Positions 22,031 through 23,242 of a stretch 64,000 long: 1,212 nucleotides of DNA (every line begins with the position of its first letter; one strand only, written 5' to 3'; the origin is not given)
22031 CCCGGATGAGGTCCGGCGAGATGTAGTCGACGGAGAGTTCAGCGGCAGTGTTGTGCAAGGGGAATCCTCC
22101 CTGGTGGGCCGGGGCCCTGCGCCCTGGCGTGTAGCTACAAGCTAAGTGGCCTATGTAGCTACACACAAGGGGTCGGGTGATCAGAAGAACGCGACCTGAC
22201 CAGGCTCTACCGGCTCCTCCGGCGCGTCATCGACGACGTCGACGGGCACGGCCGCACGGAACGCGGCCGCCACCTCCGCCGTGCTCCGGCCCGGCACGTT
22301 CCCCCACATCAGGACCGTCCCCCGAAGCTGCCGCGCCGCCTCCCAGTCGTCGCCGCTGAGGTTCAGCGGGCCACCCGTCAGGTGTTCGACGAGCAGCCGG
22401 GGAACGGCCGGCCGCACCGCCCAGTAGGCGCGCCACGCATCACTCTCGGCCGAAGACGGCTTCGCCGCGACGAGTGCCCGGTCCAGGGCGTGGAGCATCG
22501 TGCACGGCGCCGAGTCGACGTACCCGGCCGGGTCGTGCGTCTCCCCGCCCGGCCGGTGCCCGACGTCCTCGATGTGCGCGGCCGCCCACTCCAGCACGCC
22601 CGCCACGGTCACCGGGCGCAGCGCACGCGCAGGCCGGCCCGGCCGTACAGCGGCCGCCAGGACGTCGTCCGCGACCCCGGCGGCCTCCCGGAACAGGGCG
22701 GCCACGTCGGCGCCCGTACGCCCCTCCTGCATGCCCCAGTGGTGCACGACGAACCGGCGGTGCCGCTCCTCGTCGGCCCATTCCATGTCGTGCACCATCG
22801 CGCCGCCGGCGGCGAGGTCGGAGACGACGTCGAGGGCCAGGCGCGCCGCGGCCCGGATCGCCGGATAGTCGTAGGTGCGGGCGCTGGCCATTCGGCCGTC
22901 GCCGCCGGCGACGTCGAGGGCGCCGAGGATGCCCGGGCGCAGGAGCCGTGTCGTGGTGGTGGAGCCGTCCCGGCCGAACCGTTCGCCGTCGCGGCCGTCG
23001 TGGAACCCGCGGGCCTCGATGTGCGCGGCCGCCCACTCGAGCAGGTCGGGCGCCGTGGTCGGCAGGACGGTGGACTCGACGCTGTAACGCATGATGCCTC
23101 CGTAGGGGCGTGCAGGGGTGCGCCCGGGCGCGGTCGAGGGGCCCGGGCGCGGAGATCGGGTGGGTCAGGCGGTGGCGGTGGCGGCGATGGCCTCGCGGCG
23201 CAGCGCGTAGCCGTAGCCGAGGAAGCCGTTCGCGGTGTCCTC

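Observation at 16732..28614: Ten near-identical promoter/dual-operator cassettes (paired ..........) drive the whole leftward gene block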

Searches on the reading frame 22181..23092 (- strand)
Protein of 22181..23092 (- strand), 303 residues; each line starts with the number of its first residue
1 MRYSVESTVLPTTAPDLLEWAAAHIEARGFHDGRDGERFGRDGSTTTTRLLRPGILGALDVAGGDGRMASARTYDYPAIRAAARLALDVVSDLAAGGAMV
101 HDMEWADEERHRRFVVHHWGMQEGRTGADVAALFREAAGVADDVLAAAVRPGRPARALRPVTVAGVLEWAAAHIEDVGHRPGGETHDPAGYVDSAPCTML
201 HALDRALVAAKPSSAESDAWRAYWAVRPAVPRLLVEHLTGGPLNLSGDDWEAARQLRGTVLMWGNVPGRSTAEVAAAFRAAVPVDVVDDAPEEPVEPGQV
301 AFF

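Call 13: search_protein_families(library=pfam, proteins=[window:22181-23092:-], max_evalue=0.01)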
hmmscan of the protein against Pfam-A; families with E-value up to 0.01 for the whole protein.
window:22181-23092:- (303 aa): 1 family
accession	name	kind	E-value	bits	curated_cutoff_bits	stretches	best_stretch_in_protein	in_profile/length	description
PF19698.5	DUF6197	-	1.5e-20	74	24.6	2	159-281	2-108/111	Family of unknown function (DUF6197)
